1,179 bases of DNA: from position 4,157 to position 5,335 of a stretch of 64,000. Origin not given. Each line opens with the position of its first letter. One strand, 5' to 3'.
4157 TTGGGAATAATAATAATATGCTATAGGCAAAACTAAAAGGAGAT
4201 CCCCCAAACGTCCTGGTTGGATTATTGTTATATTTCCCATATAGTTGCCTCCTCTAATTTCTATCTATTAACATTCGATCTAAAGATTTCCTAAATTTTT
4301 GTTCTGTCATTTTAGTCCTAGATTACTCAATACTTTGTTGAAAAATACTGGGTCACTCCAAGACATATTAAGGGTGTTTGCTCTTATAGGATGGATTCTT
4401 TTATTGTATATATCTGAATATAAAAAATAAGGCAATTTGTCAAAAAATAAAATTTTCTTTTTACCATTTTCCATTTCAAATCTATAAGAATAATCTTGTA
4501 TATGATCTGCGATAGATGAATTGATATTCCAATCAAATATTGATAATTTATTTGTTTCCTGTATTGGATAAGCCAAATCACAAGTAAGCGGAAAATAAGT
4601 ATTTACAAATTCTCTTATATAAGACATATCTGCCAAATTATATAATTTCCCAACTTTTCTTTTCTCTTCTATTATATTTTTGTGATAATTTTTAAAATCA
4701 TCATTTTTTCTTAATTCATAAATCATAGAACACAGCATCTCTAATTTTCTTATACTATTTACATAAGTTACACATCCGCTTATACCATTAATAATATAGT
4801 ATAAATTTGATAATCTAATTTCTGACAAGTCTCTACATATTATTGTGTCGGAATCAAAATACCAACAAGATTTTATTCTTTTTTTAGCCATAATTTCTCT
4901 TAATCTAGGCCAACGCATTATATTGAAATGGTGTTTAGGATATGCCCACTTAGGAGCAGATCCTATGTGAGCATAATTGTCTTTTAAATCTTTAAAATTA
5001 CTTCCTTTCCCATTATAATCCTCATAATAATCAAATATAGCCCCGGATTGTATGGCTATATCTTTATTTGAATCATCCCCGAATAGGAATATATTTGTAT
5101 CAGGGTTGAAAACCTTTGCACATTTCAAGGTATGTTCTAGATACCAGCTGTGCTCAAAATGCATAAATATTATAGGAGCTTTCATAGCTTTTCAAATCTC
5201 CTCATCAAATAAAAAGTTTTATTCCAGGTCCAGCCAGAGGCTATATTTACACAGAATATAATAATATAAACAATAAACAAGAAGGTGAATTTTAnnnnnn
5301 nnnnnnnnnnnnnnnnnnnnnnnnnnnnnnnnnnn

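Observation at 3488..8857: Five-enzyme glycan-building cluster (3 glycosyltransferase-like + 2 SAM methyltransferases) in a phage left arm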

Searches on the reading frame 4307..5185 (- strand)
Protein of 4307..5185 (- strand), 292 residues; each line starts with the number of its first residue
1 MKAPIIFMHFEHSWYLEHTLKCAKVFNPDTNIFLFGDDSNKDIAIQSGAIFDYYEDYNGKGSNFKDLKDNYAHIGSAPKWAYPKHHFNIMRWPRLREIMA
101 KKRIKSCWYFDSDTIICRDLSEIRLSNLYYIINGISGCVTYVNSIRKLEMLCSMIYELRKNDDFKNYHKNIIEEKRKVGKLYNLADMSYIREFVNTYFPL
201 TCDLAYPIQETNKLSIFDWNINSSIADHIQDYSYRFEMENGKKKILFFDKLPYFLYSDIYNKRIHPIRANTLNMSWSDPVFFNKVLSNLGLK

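Call 3: search_protein_families(library=pfam, proteins=[window:4307-5185:-], max_evalue=1)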
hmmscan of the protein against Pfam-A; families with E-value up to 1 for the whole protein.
window:4307-5185:- (292 aa): 0 families

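Call 4: search_protein_families(library=phrogs, proteins=[window:4307-5185:-], max_evalue=0.01)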
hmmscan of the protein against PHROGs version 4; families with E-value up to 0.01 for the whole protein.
window:4307-5185:- (292 aa): 0 families

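Call 15: find_homologous_proteins(query=window:4307-5185:-)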
Query window:4307-5185:- (292 aa): 6 proteins with E <= 0.001 among 292 candidates.
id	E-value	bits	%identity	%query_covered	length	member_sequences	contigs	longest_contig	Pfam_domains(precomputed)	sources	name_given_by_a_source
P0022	7.0e-200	681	100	100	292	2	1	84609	-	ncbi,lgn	ncbi:MAG: hypothetical protein ACFFDY_00160 [Candidatus Thorarchaeota archaeon]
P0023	3.4e-137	475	73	99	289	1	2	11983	-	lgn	-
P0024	5.1e-115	402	62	100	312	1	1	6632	-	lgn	-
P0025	1.5e-99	351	57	100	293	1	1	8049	-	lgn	-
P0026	4.1e-62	228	47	98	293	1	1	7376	-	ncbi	-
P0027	1.6e-61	226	47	88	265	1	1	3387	-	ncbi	-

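Call 22: search_solved_structures(query=A2, max_evalue=10)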
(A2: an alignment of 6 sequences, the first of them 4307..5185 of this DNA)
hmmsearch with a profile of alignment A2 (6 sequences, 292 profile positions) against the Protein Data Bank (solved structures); distinct sequences matched with E-value up to 10: 2.
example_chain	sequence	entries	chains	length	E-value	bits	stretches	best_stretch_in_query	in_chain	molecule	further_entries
2mqd_A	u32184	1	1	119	0.13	14.9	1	226-283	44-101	Uncharacterized protein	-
21bh_G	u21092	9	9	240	1.2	11.7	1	105-273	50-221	a protein | protein structure | Cas5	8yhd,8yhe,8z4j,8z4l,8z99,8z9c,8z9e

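Call 35: search_protein_representatives(alignment_id=A2)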
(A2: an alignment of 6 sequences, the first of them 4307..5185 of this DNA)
Query: 6 sequences, 292 profile positions. Proteins with E-value up to 0.001 (for the whole library): 1086; up to 1e-10: 488; up to 1e-30: 15. The best 150 are listed.
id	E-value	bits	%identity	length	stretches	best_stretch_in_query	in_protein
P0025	2.5e-143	493.2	-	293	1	1-292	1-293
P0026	1.6e-128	444.6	-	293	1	2-291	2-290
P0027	1.8e-117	408.3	-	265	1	35-291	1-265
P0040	7.2e-82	291.5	-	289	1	2-289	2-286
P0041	6.8e-75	268.6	-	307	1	1-288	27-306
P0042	4.0e-65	236.5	-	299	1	4-280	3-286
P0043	5.7e-61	222.9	-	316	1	4-277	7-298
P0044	4.7e-60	219.9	-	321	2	41-289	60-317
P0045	1.5e-58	215.0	-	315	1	3-291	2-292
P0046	1.2e-45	172.6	-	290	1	5-285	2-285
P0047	3.3e-43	164.6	-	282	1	3-278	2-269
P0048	4.2e-42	161.0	-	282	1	3-277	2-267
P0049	6.3e-38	147.3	-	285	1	4-288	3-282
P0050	1.7e-36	142.6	-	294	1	4-288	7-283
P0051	6.2e-31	124.3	-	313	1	2-285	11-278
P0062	3.7e-25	105.3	-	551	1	3-287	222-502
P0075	1.2e-23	100.4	-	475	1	2-284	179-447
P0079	4.6e-23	98.5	-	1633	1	4-282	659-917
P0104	9.1e-22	94.2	-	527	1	3-282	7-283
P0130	1.0e-19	87.5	-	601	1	1-204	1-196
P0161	2.6e-18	82.9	-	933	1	4-287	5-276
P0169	6.9e-18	81.5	-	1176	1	3-253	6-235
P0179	1.3e-17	80.5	-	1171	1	4-286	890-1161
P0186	1.8e-17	80.1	-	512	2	2-148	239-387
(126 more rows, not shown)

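Call 38: search_protein_families(library=pfam, alignment_id=A4, max_evalue=0.01)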
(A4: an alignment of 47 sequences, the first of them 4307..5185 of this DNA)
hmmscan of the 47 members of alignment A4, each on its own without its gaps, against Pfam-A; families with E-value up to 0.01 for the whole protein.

A. member 1, window:4307-5185:- (292 aa): 0 families

B. families by the number of members that match (of 47 scanned): 46 families (the first 25 are shown)
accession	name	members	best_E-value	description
PF00515.34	TPR_1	2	3.4e-36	Tetratricopeptide repeat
PF13181.12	TPR_8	2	7.6e-30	Tetratricopeptide repeat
PF07719.23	TPR_2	2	3.4e-26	Tetratricopeptide repeat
PF13692.12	Glyco_trans_1_4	2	1.6e-24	Glycosyl transferases group 1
PF13432.12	TPR_16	2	4e-22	Tetratricopeptide repeat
PF14559.12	TPR_19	2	1.7e-20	Tetratricopeptide repeat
PF13414.12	TPR_11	2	2.9e-20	TPR repeat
PF01075.23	Glyco_transf_9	2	2.8e-19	Glycosyltransferase family 9 (heptosyltransferase)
PF13424.12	TPR_12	2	4.3e-18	Tetratricopeptide repeat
PF13431.12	TPR_17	2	1.3e-17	Tetratricopeptide repeat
PF13428.12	TPR_14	2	2.3e-16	Tetratricopeptide repeat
PF23914.1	TPR_CcmH_CycH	2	4.8e-11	Cytochrome c-type biogenesis protein H TPR domain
PF13174.12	TPR_6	2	7.5e-09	Tetratricopeptide repeat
PF00535.33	Glycos_transf_2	1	1.6e-77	Glycosyl transferase family 2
PF13844.12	Glyco_transf_41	1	8.3e-52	Glycosyl transferase family 41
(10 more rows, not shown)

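Call 44: search_protein_families(library=pfam, proteins=[P0169, P0179, P0161, P0079, P0062, P0075, P0104, P0130, P0186], max_evalue=0.001)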
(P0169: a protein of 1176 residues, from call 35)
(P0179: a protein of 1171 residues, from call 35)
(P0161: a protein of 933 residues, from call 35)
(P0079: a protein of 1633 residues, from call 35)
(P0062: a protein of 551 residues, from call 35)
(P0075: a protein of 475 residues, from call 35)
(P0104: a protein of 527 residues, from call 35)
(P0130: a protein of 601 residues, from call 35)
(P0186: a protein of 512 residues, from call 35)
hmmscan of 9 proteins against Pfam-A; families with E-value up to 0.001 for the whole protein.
P0169 (1176 aa): 5 families
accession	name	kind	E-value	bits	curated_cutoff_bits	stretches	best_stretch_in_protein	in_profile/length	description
PF00534.26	Glycos_transf_1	-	1.2e-20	74.1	26.4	1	987-1122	10-152/172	Glycosyl transferases group 1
PF13692.12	Glyco_trans_1_4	-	5.7e-17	62.7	27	1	993-1122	2-137/142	Glycosyl transferases group 1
PF13524.12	Glyco_trans_1_2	-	3.5e-06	27.5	25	1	1045-1152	28-141/144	Glycosyl transferase-like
PF20706.3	GT4-conflict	-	1.2e-05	25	26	1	1053-1098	271-316/385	Family 4 Glycosyltransferase in conflict systems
PF13439.12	Glyco_transf_4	-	0.00038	20.9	28.5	1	823-970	2-167/170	Glycosyltransferase Family 4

P0179 (1171 aa): 14 families
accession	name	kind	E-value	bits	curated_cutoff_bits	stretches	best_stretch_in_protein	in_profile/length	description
PF13469.12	Sulfotransfer_3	-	2.1e-34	120.1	27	1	10-206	2-214/216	Sulfotransferase family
PF13578.12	Methyltransf_24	-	4.8e-23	82.5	26.3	1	706-815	1-105/105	Methyltransferase domain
PF14559.12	TPR_19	-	1.6e-13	51.2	25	1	509-572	2-64/68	Tetratricopeptide repeat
PF07719.23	TPR_2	-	8.3e-12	44.7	27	0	415-445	3-33/34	Tetratricopeptide repeat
PF13428.12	TPR_14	-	7.4e-11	42.1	23.5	0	532-573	1-42/44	Tetratricopeptide repeat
PF13431.12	TPR_17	-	8.3e-10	38.6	24.4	0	405-433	5-33/34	Tetratricopeptide repeat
PF23914.1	TPR_CcmH_CycH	-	1e-09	38.9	42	1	510-599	62-154/158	Cytochrome c-type biogenesis protein H TPR domain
PF00685.33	Sulfotransfer_1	-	4e-08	33.4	22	1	10-212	4-189/255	Sulfotransferase domain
PF13181.12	TPR_8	-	3.2e-07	30.4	25.7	0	567-599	2-34/34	Tetratricopeptide repeat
PF13174.12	TPR_6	-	8.8e-07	29.6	26.3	0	537-564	5-32/33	Tetratricopeptide repeat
PF00515.34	TPR_1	-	1.5e-06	28.2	27.8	0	567-599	2-34/34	Tetratricopeptide repeat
PF13424.12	TPR_12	-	4e-06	27.4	30.1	1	534-596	5-75/77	Tetratricopeptide repeat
PF13432.12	TPR_16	-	9.6e-05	23.2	32.7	0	508-562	7-61/65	Tetratricopeptide repeat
PF13414.12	TPR_11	-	0.00096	19.2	26.8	0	579-599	7-27/42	TPR repeat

P0161 (933 aa): 17 families
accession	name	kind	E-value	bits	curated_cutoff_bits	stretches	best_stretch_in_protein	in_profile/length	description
PF13844.12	Glyco_transf_41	-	8.3e-52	176.6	25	2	568-716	73-222/543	Glycosyl transferase family 41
PF00515.34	TPR_1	-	3.4e-36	122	27.8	4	357-388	2-33/34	Tetratricopeptide repeat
PF13181.12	TPR_8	-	7.6e-30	101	25.7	2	357-388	2-33/34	Tetratricopeptide repeat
PF07719.23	TPR_2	-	3.4e-26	89.6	27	0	325-355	4-34/34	Tetratricopeptide repeat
PF13432.12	TPR_16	-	4e-22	78.8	32.7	4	295-355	4-64/65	Tetratricopeptide repeat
PF14559.12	TPR_19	-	1.7e-20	73.5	25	3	402-462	3-63/68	Tetratricopeptide repeat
PF13414.12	TPR_11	-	2.9e-20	72.1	26.8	2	363-402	1-40/42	TPR repeat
PF13424.12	TPR_12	-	4.3e-18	65.7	30.1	2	326-387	7-76/77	Tetratricopeptide repeat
PF13431.12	TPR_17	-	1.3e-17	63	24.4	1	378-410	1-33/34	Tetratricopeptide repeat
PF13428.12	TPR_14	-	2.3e-16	59.1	23.5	0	328-364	7-43/44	Tetratricopeptide repeat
PF13176.12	TPR_7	-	2.5e-14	52.5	27.9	0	494-523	1-32/36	Tetratricopeptide repeat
PF13374.12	TPR_10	-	1.4e-13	50.8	27.5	0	492-522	2-32/42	Tetratricopeptide repeat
PF23914.1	TPR_CcmH_CycH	-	4.8e-11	43.2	42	1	455-564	47-157/158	Cytochrome c-type biogenesis protein H TPR domain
PF13371.12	TPR_9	-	1.3e-09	38.4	35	1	434-494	5-65/73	Tetratricopeptide repeat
PF13174.12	TPR_6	-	7.5e-09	36.1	26.3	0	493-525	1-33/33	Tetratricopeptide repeat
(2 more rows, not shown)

P0079 (1633 aa): 1 family
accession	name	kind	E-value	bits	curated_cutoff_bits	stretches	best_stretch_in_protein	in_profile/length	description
PF01075.23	Glyco_transf_9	-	2.7e-11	43.7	22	1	1445-1551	129-237/247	Glycosyltransferase family 9 (heptosyltransferase)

P0062 (551 aa): 1 family
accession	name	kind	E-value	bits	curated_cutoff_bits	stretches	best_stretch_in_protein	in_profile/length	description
PF02585.22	PIG-L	-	2.2e-06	28.6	28.2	1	24-114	43-127/129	GlcNAc-PI de-N-acetylase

P0075 (475 aa): 1 family
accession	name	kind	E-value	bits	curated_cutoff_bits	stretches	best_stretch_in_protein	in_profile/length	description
PF04229.20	GrpB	-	4.2e-36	125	25.5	1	8-166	3-156/159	GrpB protein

P0104 (527 aa): 0 families

P0130 (601 aa): 15 families
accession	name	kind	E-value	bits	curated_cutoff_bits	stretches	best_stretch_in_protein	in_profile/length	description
PF00515.34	TPR_1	-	9.5e-28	95.3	27.8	3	411-444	1-34/34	Tetratricopeptide repeat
PF07719.23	TPR_2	-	2.4e-24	83.8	27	3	411-443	1-33/34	Tetratricopeptide repeat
PF13414.12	TPR_11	-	7.7e-24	83.6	26.8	2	313-351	3-41/42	TPR repeat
PF13181.12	TPR_8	-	4.7e-19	67.3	25.7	2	339-370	2-33/34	Tetratricopeptide repeat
PF13431.12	TPR_17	-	5.6e-19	67.2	24.4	2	326-358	1-33/34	Tetratricopeptide repeat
PF13432.12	TPR_16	-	6.5e-14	52.5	32.7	2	311-371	4-64/65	Tetratricopeptide repeat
PF13424.12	TPR_12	-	1.6e-13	51.1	30.1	1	374-441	5-75/77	Tetratricopeptide repeat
PF13428.12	TPR_14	-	1.1e-12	47.7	23.5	0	339-380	2-43/44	Tetratricopeptide repeat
PF13371.12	TPR_9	-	7.1e-12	45.6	35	1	404-443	22-61/73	Tetratricopeptide repeat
PF13176.12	TPR_7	-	4.7e-10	39.2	27.9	0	340-368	1-31/36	Tetratricopeptide repeat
PF14559.12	TPR_19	-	1.1e-09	39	25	1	314-372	1-59/68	Tetratricopeptide repeat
PF23914.1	TPR_CcmH_CycH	-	5.3e-08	33.3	42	0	416-464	55-103/158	Cytochrome c-type biogenesis protein H TPR domain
PF13374.12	TPR_10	-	7e-08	32.7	27.5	0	416-440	7-31/42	Tetratricopeptide repeat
PF24575.1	TPR_Slam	-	5.6e-07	30.4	35.2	0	291-357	35-100/104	Surface lipoprotein assembly modifier, N-terminal TPR repeats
PF13174.12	TPR_6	-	1.4e-05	25.8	26.3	0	340-371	2-33/33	Tetratricopeptide repeat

P0186 (512 aa): 4 families
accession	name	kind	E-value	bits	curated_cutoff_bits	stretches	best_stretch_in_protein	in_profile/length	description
PF13431.12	TPR_17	-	5.5e-05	23.6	24.4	0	126-144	2-20/34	Tetratricopeptide repeat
PF14559.12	TPR_19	-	6.3e-05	23.7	25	0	156-206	10-60/68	Tetratricopeptide repeat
PF23914.1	TPR_CcmH_CycH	-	7.4e-05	23.1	42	1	116-209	29-125/158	Cytochrome c-type biogenesis protein H TPR domain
PF13432.12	TPR_16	-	0.00053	20.8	32.7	0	154-204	14-64/65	Tetratricopeptide repeat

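Call 45: predict_structure(alignment_id=A5)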
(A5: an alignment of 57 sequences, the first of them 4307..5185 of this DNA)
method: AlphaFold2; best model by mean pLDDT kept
length: 292 residues; sequences in the alignment: 57
mean_pLDDT: 96.7   pTM: 0.93
mean pLDDT of the five models: 96.7, 96.6, 96.3, 95.9, 95.1
residues with pLDDT >= 90: 281; 70-90: 10; 50-70: 1; < 50: 0
segments of 3 or more residues with pLDDT < 50: none
pLDDT, mean of each block of 10 residues (from residue 1): 95 98 98 98 98 95 96 97 97 98 98 98 96 97 97 98 98 97 98 98 97 96 97 96 98 92 90 97 98 91
secondary structure, 60 per line:
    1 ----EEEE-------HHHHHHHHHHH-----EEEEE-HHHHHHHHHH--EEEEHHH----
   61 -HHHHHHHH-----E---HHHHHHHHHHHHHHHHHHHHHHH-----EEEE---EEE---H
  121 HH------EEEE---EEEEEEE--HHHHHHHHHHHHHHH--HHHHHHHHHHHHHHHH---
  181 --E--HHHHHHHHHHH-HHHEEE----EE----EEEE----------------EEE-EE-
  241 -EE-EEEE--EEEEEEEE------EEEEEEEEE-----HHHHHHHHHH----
elements in order: E5-8 H16-26 E32-36 H38-47 E50-53 H62-69 H79-101 E107-110 E114-116 E129-132 E136-142 H145-159 H162-177 H186-196 E201-203 E214-217 E234-236 E245-248 E251-258 E265-273 H279-288

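Call 47: fold_search(model_id=the predicted structure, library=pdb)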
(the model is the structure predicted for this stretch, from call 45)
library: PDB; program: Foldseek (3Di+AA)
matches with E <= 10: 1305; with E <= 0.001: 82
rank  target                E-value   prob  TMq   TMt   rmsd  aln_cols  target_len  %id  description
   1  3qvb                  1.3e-05  1.00  0.38  0.44   4.3       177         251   10  Crystal Structure of Human Glycogenin-1 (GYG1) complexed with manganese and UDP (released 2011-03-23)
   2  8x4m                  1.5e-05  1.00  0.42  0.29   5.0       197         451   12  Crystal structure of the glycosyltransferase domain of Legionella SetA in complex with UPD (released 2025-02-19)
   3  6eqj                  2.2e-05  1.00  0.42  0.49   4.3       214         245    9  Crystal Structure of Human Glycogenin-1 (GYG1) Tyr195pIPhe mutant, apo form (released 2017-12-20)
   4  8x4k                  2.4e-05  1.00  0.40  0.27   3.8       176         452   11  Crystal structure of the glycosyltransferase domain of Legionella SetA in complex with UPDGlc (released 2025-02-19)
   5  3rmv                  2.6e-05  1.00  0.36  0.41   5.3       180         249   11  Crystal Structure of Human Glycogenin-1 (GYG1) T83M mutant complexed with manganese and UDP (released 2011-05-18)
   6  6eql_B                2.7e-05  1.00  0.37  0.47   4.4       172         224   10  Crystal Structure of Human Glycogenin-1 (GYG1) Tyr195pIPhe mutant complexed with manganese and UDP (released 2017-12-20)
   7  1zcu                  3.1e-05  1.00  0.37  0.41  13.2       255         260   10  apo form of the 162S mutant of glycogenin (released 2005-04-26)
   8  8x4j                  3.4e-05  1.00  0.48  0.33   4.5       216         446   12  Crystal structure of the glycosyltransferase domain of Legionella SetA (unbound) (released 2025-02-19)
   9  5gvv_A                3.7e-05  1.00  0.35  0.27   7.1       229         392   15  Crystal structure of the glycosyltransferase GlyE in Streptococcus pneumoniae TIGR4 (released 2017-03-01)
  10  5gvw_A                3.9e-05  1.00  0.31  0.24  10.4       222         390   12  Crystal structure of the apo-form glycosyltransferase GlyE in Streptococcus pneumoniae TIGR4 (released 2017-03-01)
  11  1ll3                  4.1e-05  1.00  0.37  0.41  13.0       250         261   10  Crystal Structure of Rabbit Muscle Glycogenin (released 2002-05-15)
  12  1ll0_J                4.4e-05  1.00  0.39  0.44   5.2       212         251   12  Crystal Structure of Rabbit Muscle Glycogenin (released 2002-05-15)
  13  3rmw                  4.4e-05  1.00  0.35  0.40   5.6       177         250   12  Crystal Structure of Human Glycogenin-1 (GYG1) T83M mutant complexed with manganese and UDP-glucose (released 2011-05-11)
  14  1ll0_I                4.6e-05  1.00  0.40  0.44   5.0       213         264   11  Crystal Structure of Rabbit Muscle Glycogenin (released 2002-05-15)
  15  1zct_A                4.6e-05  1.00  0.42  0.47   5.2       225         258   10  structure of glycogenin truncated at residue 270 in a complex with UDP (released 2005-04-26)
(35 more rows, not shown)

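Call 49: search_protein_families(library=ncbifam, proteins=[window:4307-5185:-, P0169], max_evalue=1)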
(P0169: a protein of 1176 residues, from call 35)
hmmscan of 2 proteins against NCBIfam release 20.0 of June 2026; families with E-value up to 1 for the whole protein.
window:4307-5185:- (292 aa): 2 families
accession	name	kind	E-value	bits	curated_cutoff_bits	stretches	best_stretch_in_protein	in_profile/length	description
NF003754.0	PRK05346.2-5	equivalog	0.053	12.8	677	0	206-250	41-84/320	Na(+)-translocating NADH-quinone reductase subunit C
NF011360.0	PRK14779.1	subfamily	0.09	12.8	177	1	149-198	79-127/163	lipoprotein signal peptidase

P0169 (1176 aa): 27 families (the best 25 are shown)
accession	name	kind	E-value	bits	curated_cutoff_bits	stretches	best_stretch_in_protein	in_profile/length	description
TIGR02149.1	glgA_Coryne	subfamily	3.8e-22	79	302.4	1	925-1157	135-387/391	glycogen synthase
TIGR04047.1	MSMEG_0565_glyc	hypoth_equivalog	1e-20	74.2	259.85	1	929-1153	132-367/373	MSMEG_0565 family glycosyltransferase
NF053787.1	GlcN_PG_synth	equivalog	1.4e-11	43.8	480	1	962-1158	166-357/361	N-acetylglucosaminyl phosphatidylglycerol synthase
TIGR03449.1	mycothiol_MshA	equivalog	2.7e-11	43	462.5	1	932-1156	161-399/406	D-inositol-3-phosphate glycosyltransferase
NF041876.1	EPS_EpsE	equivalog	3.4e-10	39.7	400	1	1032-1143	264-379/389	exopolysaccharide biosynthesis GT4 family glycosyltransferase EpsE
TIGR03088.1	stp2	hypoth_equivalog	6.8e-08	31.9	409.05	1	935-1152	136-365/374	TIGR03088 family PEP-CTERM/XrtA system glycosyltransferase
TIGR04157.1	glyco_rSAM_CFB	subfamily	2.8e-07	29.9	400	1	928-1106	162-343/406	TIGR04157 family glycosyltransferase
NF050063.1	ProtGlycPglJ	equivalog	3.7e-07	29.7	500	1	986-1155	188-361/363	N-acetylgalactosamine-N,N'-diacetylbacillosaminyl-diphospho-undecaprenol 4-alpha-N-acetylgalactosaminyltransferase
TIGR03999.1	thiol_BshA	equivalog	1.3e-06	27.6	273.7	1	1055-1149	264-362/375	N-acetyl-alpha-D-glucosaminyl L-malate synthase BshA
NF049987.1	DaglGlyslTfaseDgs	equivalog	1.1e-05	24.6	500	1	958-1093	122-261/332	processive diacylglycerol alpha-glucosyltransferase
NF053513.1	Gtran_IagA_BgsA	equivalog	3e-05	23.2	460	1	956-1092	123-264/333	LTA glycolipid anchor biosynthesis glycosyltransferase, IagA/BgsA family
NF038295.1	EPS_HpsP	equivalog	6.5e-05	22.1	550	1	1064-1157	288-384/388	hormogonium polysaccharide biosynthesis glycosyltransferase HpsP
TIGR02472.1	sucr_P_syn_N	equivalog_domain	9.7e-05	21.4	576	1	1062-1150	339-431/439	sucrose-phosphate synthase, putative, glycosyltransferase domain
NF038229.1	Glyco4_Geo_Pelo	equivalog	0.00021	20.4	400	1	1005-1143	174-319/338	GPMC system family 4 glycosyltransferase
NF007396.0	PRK09922.1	equivalog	0.0004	19.3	385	1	1064-1094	260-290/361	lipopolysaccharide 1,6-galactosyltransferase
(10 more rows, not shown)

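Call 61: find_encoding_contigs(protein=P0169, flank=10000, max_places=3)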
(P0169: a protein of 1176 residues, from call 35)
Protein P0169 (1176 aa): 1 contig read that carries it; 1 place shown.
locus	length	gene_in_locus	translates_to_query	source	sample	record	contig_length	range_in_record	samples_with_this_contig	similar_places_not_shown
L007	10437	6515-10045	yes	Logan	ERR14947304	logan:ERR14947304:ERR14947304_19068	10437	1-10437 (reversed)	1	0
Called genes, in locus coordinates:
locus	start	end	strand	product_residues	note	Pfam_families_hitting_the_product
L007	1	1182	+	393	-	?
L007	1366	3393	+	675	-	PF13524:Glyco_trans_1_2, PF00535:Glycos_transf_2 (faint)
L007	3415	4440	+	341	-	PF00534:Glycos_transf_1 (weak), PF13692:Glyco_trans_1_4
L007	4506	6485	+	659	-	PF13414:TPR_11 (weak), PF13424:TPR_12 (weak), PF13432:TPR_16, PF13424:TPR_12, PF00515:TPR_1, PF13371:TPR_9, PF13424:TPR_12, PF13844:Glyco_transf_41, +16 more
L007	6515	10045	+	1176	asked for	PF00534:Glycos_transf_1, PF13692:Glyco_trans_1_4, PF13524:Glyco_trans_1_2 (weak), PF20706:GT4-conflict (weak)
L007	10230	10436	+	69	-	?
